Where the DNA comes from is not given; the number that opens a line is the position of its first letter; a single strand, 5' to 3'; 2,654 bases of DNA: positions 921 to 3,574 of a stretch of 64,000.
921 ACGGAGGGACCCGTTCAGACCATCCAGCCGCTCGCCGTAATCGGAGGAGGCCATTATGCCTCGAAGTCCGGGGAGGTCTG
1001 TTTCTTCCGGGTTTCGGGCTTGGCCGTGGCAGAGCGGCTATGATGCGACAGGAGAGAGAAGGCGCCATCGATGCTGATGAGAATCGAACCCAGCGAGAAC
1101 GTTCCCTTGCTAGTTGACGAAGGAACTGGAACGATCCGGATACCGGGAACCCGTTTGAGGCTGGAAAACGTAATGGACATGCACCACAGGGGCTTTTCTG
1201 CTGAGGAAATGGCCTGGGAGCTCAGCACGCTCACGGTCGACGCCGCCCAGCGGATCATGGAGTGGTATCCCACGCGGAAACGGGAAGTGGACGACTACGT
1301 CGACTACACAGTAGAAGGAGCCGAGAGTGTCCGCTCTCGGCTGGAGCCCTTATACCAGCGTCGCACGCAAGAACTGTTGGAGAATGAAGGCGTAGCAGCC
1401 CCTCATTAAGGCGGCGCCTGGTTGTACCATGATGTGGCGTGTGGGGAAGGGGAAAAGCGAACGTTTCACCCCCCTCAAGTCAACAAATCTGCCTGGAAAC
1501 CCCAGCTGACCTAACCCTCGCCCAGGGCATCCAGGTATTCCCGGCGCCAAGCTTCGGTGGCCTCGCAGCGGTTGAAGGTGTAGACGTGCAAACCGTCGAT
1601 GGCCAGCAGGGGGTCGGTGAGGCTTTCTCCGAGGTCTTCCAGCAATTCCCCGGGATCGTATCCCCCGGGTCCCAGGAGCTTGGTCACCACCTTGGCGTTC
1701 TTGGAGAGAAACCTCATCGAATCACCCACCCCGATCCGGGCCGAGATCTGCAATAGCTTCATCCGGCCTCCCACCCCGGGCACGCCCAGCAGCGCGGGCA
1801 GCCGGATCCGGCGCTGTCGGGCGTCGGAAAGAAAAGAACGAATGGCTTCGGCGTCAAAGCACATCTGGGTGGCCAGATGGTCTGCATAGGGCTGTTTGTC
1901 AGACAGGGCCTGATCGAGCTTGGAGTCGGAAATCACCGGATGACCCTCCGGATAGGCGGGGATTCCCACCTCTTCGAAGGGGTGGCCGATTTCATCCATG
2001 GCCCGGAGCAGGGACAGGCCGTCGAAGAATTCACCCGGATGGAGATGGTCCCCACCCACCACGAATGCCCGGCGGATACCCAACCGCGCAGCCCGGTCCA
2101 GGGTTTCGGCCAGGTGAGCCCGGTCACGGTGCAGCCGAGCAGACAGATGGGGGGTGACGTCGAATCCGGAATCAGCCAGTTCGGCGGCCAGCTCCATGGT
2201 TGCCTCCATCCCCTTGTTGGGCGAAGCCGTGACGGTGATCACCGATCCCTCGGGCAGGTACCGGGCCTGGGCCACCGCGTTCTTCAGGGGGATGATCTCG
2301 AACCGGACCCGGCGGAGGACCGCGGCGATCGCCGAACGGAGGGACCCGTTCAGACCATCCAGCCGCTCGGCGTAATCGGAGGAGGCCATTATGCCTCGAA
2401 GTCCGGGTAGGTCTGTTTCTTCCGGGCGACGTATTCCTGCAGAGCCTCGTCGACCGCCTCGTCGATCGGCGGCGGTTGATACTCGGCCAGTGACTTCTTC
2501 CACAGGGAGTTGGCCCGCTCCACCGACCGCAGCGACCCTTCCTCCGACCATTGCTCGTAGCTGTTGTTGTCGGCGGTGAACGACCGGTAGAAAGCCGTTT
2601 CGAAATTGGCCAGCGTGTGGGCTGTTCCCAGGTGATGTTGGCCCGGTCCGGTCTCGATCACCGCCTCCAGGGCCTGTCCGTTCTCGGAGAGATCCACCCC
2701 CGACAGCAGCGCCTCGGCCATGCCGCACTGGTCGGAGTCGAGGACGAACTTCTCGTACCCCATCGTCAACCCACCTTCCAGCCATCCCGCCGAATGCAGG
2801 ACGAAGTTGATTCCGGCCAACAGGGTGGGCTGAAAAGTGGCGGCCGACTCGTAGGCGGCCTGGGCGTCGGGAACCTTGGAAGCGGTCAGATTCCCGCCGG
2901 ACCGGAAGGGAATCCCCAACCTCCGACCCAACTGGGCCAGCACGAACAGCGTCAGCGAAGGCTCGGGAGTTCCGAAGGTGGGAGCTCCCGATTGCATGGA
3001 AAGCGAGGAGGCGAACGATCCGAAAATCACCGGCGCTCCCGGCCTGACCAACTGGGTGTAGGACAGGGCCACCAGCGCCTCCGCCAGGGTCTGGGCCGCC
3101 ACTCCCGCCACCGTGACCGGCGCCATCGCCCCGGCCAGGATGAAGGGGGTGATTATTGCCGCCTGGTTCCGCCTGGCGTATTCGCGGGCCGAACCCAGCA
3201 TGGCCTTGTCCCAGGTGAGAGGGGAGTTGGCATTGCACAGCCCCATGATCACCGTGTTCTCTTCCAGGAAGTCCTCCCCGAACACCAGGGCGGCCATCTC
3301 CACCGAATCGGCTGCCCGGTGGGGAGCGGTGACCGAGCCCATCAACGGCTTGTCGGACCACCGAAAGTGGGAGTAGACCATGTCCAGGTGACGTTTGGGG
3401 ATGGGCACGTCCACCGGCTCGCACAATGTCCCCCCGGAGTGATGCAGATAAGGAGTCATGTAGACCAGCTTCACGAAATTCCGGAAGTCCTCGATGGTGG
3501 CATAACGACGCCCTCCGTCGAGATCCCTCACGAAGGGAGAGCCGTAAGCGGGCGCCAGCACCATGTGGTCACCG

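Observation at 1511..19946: Hybrid betaine catabolic supercluster: corrinoid demethylase plus DMG-dehydrogenase-family/EtfAB plus ProVWX importer plus caiD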

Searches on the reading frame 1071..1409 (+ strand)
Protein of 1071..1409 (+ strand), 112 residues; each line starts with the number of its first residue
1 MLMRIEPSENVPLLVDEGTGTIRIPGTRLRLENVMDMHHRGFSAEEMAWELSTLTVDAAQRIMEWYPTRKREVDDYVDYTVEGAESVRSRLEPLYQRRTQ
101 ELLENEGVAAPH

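Call 6: search_protein_families(library=pfam, proteins=[window:1071-1409:+])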
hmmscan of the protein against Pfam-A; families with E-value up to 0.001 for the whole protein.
window:1071-1409:+ (112 aa): 1 family
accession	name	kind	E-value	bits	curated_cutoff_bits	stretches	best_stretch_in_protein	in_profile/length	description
PF04255.20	DUF433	-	7.8e-05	22.9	23.6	1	20-64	10-54/56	Protein of unknown function (DUF433)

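Call 7: search_protein_families(library=ncbifam, proteins=[window:1071-1409:+])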
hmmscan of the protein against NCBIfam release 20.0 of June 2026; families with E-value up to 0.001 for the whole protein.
window:1071-1409:+ (112 aa): 0 families

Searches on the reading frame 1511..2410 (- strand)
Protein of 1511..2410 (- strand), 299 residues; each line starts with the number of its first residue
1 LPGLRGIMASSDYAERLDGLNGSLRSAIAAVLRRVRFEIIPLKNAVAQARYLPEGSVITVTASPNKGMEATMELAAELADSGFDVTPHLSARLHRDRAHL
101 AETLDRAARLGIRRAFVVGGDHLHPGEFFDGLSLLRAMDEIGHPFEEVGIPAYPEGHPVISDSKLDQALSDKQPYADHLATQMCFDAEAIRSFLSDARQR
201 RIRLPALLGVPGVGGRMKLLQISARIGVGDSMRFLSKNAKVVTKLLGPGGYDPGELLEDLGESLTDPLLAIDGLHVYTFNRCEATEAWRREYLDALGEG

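Call 6: search_protein_families(library=pfam, proteins=[window:1511-2410:-])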
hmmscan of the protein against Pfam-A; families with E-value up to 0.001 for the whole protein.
window:1511-2410:- (299 aa): 1 family
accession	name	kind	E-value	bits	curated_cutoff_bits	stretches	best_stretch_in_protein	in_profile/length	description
PF02219.23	MTHFR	-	8e-13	48.8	24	1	53-210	41-207/287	Methylenetetrahydrofolate reductase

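Call 7: search_protein_families(library=ncbifam, proteins=[window:1511-2410:-])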
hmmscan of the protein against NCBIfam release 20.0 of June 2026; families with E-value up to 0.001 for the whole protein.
window:1511-2410:- (299 aa): 2 families
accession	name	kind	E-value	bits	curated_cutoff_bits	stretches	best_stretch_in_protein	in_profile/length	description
TIGR00676.1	fadh2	equivalog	5e-12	45.7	293.7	1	57-285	31-267/275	methylenetetrahydrofolate reductase [NAD(P)H]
TIGR00677.1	fadh2_euk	equivalog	7.9e-08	32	310.05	1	68-221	44-207/281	methylenetetrahydrofolate reductase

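Call 44: search_solved_structures(query=window:1511-2389:-, max_evalue=0.01, show_alignments=1)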
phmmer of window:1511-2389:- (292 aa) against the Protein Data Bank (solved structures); distinct sequences matched with E-value up to 0.01: 7.
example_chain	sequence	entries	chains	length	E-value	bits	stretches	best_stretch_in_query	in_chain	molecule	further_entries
7xg9_A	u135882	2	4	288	3.3e-30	108.6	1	29-282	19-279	5,10-methylenetetrahydrofolate reductase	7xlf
1v93_A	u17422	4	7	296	1.1e-05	28.2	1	61-279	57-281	5,10-Methylenetetrahydrofolate reductase | Methylenetetrahydrofolate reductase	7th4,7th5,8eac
3apt_A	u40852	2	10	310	1.2e-05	28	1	61-279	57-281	Methylenetetrahydrofolate reductase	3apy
6fcx_A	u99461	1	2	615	3e-05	26.7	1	74-279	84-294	Methylenetetrahydrofolate reductase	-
8qa4_A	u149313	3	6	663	3.5e-05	26.5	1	74-279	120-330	Methylenetetrahydrofolate reductase (NADPH)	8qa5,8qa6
7rml_A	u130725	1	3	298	0.00056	22.6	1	5-200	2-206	5,10-methylenetetrahydrofolate reductase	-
5ume_A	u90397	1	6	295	0.0033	20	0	47-188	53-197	5,10-methylenetetrahydrofolate reductase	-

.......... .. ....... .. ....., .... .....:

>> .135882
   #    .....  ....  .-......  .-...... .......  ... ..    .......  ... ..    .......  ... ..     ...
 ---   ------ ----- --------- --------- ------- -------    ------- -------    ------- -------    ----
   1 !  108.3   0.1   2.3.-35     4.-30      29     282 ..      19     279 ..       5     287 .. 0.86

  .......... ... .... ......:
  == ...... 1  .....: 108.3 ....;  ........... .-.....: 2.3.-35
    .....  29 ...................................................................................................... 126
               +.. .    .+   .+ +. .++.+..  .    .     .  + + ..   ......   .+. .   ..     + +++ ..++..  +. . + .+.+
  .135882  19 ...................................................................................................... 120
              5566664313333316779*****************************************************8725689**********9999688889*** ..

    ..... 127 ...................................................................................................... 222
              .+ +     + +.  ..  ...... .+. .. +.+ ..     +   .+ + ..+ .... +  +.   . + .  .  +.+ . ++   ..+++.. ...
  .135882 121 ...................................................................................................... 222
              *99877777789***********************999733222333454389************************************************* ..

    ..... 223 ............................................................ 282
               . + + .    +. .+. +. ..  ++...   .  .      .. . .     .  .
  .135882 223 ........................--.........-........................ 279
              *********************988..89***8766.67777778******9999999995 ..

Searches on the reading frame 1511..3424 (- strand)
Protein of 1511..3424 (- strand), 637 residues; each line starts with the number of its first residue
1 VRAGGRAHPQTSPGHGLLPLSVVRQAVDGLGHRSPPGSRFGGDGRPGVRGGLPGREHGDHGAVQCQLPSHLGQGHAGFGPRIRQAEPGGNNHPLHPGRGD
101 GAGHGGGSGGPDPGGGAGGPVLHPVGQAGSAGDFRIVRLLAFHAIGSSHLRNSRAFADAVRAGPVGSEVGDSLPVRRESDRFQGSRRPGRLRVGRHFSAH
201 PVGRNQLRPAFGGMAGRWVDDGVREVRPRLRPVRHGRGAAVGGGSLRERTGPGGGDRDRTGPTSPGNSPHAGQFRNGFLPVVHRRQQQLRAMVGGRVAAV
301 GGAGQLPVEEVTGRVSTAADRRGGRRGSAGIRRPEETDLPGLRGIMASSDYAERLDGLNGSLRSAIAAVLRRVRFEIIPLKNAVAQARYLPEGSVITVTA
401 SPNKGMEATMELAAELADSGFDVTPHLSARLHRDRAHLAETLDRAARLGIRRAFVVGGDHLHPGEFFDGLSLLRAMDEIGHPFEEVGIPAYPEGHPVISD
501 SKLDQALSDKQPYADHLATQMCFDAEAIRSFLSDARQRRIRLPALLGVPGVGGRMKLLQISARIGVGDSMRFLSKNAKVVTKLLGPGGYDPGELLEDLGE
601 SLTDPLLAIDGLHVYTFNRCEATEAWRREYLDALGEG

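Call 3: search_protein_families(library=pfam, proteins=[window:1511-3424:-])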
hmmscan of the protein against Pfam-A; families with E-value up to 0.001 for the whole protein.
window:1511-3424:- (637 aa): 1 family
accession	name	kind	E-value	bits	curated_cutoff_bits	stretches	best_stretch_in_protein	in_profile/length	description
PF02219.23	MTHFR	-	8.5e-12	45.4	24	1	391-548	41-207/287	Methylenetetrahydrofolate reductase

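Call 4: search_protein_families(library=ncbifam, proteins=[window:1511-3424:-])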
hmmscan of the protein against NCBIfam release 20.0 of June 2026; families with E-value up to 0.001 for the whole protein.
window:1511-3424:- (637 aa): 2 families
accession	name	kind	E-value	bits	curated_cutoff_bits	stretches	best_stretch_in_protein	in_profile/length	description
TIGR00676.1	fadh2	equivalog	5.1e-11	42.4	293.7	1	395-564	31-211/275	methylenetetrahydrofolate reductase [NAD(P)H]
TIGR00677.1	fadh2_euk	equivalog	7.5e-07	28.8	310.05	1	407-557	45-205/281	methylenetetrahydrofolate reductase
